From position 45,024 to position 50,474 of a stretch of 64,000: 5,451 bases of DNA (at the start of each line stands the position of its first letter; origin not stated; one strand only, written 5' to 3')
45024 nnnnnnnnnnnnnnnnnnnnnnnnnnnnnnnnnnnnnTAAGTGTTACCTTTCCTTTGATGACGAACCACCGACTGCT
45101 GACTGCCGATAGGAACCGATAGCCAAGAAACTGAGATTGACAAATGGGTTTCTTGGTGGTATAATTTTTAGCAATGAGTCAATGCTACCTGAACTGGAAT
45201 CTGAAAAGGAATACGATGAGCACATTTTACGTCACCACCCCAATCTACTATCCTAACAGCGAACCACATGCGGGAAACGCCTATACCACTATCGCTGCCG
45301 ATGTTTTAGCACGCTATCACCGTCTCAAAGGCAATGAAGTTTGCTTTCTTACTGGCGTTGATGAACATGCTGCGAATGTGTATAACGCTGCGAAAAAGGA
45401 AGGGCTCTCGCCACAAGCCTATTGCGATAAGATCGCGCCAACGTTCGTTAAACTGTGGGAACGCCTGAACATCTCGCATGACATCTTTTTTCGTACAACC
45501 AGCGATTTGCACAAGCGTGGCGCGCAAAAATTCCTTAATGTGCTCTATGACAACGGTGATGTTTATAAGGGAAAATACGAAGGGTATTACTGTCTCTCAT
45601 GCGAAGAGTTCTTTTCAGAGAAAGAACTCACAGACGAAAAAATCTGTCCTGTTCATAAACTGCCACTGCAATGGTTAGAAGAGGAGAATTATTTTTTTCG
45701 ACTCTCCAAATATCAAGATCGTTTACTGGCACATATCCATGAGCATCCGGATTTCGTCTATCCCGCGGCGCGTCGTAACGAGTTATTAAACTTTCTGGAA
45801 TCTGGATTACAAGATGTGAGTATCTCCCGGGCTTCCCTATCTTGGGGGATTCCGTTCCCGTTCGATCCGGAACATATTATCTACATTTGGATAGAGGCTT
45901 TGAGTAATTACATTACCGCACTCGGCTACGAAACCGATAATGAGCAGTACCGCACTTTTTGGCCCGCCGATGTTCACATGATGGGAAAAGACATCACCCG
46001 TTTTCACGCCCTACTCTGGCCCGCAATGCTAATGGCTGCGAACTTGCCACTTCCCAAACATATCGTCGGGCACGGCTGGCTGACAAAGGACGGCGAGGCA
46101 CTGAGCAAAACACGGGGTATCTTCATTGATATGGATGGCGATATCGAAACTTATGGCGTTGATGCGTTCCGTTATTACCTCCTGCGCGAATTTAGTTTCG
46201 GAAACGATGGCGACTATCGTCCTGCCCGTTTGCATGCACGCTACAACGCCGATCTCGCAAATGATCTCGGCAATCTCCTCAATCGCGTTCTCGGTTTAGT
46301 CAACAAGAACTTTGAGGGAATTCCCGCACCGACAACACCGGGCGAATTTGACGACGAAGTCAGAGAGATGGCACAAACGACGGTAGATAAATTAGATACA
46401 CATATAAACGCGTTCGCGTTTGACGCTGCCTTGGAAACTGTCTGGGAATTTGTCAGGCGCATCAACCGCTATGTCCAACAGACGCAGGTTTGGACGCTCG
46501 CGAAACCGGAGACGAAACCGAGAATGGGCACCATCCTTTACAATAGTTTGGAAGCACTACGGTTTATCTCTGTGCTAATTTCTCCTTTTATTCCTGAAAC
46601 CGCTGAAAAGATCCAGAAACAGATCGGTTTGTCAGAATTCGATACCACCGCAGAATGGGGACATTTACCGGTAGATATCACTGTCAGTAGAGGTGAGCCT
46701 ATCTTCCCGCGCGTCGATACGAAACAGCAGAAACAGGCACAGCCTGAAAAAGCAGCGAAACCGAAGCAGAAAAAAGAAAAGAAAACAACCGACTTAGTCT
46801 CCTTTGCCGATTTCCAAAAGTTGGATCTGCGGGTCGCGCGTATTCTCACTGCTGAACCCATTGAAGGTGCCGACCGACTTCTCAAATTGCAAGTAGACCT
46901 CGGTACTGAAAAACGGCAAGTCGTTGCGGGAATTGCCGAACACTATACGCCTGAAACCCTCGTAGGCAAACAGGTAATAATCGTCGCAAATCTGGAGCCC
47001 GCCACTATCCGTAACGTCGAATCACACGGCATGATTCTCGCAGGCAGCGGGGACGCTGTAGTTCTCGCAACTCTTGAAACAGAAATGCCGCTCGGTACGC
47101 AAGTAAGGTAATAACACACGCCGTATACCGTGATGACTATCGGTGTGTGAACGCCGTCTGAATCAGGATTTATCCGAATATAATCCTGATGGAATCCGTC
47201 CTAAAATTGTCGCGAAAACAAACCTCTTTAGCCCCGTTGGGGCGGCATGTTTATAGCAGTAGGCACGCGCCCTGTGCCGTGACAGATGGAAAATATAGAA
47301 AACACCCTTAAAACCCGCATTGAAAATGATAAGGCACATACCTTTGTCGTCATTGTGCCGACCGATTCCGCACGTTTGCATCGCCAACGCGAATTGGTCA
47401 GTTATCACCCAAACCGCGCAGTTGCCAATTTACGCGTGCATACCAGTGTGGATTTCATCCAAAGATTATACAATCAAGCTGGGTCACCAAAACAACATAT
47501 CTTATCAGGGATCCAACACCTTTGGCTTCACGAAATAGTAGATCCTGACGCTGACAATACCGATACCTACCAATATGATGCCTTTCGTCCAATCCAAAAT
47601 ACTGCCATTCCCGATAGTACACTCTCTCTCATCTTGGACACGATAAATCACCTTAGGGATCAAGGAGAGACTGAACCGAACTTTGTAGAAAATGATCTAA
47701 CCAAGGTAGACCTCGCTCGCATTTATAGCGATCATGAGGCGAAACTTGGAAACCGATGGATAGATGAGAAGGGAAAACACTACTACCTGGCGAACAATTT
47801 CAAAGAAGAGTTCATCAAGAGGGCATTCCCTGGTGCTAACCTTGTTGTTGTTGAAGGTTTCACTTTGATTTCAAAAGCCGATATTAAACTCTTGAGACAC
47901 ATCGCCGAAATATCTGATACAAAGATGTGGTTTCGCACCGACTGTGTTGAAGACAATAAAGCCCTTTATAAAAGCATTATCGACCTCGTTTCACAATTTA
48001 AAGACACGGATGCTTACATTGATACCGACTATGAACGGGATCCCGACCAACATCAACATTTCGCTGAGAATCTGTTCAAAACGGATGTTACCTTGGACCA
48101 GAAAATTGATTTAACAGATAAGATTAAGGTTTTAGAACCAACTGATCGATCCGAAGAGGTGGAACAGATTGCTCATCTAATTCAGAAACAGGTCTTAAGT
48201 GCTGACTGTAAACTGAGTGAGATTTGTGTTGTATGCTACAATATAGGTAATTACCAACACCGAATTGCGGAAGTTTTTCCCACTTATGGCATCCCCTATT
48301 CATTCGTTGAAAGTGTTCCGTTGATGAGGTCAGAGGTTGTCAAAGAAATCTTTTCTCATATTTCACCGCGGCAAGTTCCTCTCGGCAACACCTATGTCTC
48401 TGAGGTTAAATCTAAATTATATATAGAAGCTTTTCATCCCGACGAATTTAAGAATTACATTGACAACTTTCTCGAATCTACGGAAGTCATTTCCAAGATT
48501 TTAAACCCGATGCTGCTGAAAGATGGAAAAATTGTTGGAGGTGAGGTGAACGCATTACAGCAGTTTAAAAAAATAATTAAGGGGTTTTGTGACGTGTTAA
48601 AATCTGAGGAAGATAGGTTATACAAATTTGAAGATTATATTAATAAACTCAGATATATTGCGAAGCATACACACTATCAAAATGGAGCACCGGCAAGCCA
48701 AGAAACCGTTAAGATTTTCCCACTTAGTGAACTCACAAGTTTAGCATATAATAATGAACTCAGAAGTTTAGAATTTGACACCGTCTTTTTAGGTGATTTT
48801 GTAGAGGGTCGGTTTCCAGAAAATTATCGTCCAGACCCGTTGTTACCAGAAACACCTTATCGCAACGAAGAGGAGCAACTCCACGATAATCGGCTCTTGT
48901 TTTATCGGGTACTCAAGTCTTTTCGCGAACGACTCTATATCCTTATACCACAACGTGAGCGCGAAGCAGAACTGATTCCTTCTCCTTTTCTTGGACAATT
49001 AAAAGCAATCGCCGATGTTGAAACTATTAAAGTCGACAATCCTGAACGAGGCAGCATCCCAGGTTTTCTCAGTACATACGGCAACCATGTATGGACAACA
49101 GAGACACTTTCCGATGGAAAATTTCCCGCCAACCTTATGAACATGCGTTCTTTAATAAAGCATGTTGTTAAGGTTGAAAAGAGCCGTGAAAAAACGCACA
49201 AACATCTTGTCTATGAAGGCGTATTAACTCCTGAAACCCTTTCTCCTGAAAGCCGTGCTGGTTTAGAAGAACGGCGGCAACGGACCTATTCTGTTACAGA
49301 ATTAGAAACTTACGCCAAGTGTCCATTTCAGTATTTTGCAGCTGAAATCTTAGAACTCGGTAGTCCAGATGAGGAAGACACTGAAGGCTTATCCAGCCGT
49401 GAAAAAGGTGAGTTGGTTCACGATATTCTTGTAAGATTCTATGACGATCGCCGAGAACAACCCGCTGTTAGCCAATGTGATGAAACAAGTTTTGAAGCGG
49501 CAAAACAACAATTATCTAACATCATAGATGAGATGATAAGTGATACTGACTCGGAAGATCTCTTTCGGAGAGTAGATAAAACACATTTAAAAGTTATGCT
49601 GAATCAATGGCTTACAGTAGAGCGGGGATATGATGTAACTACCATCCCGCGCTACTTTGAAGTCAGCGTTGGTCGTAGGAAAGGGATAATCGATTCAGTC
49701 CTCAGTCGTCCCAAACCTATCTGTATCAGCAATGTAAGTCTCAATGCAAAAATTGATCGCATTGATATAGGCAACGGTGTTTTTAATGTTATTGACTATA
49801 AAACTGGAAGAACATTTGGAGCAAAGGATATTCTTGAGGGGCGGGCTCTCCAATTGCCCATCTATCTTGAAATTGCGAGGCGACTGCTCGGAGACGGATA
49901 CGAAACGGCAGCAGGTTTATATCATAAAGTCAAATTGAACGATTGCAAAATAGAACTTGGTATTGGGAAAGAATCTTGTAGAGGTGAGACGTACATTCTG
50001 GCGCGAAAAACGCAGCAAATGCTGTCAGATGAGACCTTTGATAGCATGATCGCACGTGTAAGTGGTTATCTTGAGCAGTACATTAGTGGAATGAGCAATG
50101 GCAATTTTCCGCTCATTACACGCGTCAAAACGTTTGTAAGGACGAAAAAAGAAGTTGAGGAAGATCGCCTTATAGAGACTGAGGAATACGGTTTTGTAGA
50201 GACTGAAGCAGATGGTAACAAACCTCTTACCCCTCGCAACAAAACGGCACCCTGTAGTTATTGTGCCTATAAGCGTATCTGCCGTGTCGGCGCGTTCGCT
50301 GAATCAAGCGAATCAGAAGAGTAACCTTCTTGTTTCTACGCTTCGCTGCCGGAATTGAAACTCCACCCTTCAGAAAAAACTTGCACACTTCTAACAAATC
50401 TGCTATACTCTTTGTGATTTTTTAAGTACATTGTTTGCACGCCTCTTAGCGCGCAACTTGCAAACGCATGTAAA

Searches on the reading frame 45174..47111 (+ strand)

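Call 53: search_protein_families(library=pfam, proteins=[window:45174-47111:+], max_evalue=0.001)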
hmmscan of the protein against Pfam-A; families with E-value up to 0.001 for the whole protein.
window:45174-47111:+ (645 aa): 6 families
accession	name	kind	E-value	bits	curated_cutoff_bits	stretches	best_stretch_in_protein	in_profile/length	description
PF09334.17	tRNA-synt_1g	-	2.8e-103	346.2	20.1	2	166-373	177-391/391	tRNA synthetases class I (M)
PF01588.26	tRNA_bind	-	6.8e-28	97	27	1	552-643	1-96/96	Putative tRNA binding domain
PF00133.28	tRNA-synt_1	-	6.6e-24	84.9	22.7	2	10-230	17-245/414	tRNA synthetases class I (I, L, M and V)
PF01406.26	tRNA-synt_1e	-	6.2e-10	39.4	27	1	17-134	11-125/301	tRNA synthetases class I (C) catalytic domain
PF19303.5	Anticodon_3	-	3e-07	30.9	23.5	1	383-518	1-139/152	Anticodon binding domain of methionyl tRNA ligase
PF08264.19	Anticodon_1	-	8.3e-06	26.2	25.1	1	396-495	4-104/148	Anticodon-binding domain of tRNA ligase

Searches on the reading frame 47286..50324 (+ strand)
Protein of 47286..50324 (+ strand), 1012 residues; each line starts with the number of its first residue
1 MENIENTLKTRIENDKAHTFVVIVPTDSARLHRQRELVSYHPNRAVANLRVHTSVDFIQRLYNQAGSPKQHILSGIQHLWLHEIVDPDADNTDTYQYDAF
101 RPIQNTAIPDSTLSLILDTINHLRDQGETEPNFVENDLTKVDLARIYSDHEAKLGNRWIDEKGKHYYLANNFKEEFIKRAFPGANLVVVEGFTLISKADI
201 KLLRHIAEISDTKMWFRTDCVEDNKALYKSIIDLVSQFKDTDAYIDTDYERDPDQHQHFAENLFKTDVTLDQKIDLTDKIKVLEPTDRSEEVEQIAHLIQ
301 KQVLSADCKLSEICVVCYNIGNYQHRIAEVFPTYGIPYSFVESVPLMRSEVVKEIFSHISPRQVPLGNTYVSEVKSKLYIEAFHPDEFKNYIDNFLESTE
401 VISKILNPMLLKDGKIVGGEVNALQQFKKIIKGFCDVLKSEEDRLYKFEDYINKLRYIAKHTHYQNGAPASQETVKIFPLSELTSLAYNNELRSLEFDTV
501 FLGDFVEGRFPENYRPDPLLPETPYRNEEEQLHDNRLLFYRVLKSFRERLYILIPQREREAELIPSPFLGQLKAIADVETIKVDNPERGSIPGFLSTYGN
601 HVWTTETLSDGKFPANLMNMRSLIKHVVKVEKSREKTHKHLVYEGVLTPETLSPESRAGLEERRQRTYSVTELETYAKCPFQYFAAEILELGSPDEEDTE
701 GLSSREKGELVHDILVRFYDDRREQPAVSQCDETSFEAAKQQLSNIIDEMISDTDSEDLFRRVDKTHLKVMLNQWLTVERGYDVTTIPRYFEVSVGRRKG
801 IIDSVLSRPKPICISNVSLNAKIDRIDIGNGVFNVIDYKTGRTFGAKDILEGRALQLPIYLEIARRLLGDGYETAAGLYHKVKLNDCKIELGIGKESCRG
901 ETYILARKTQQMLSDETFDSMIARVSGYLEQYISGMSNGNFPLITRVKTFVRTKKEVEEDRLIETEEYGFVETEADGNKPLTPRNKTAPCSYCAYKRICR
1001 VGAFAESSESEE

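Call 53: search_protein_families(library=pfam, proteins=[window:47286-50324:+], max_evalue=0.001)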
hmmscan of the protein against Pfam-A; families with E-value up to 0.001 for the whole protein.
window:47286-50324:+ (1012 aa): 3 families
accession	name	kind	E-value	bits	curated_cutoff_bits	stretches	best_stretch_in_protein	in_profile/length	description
PF12705.13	PDDEXK_1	-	3e-32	113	22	1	668-1000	2-247/247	PD-(D/E)XK nuclease superfamily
PF13361.12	UvrD_C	-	1e-11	45.3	25.6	1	257-359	18-119/350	UvrD-like helicase C-terminal domain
PF21445.3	ADDB_N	-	2.1e-05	24.3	26.6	1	6-210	16-224/290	ADDB, N-terminal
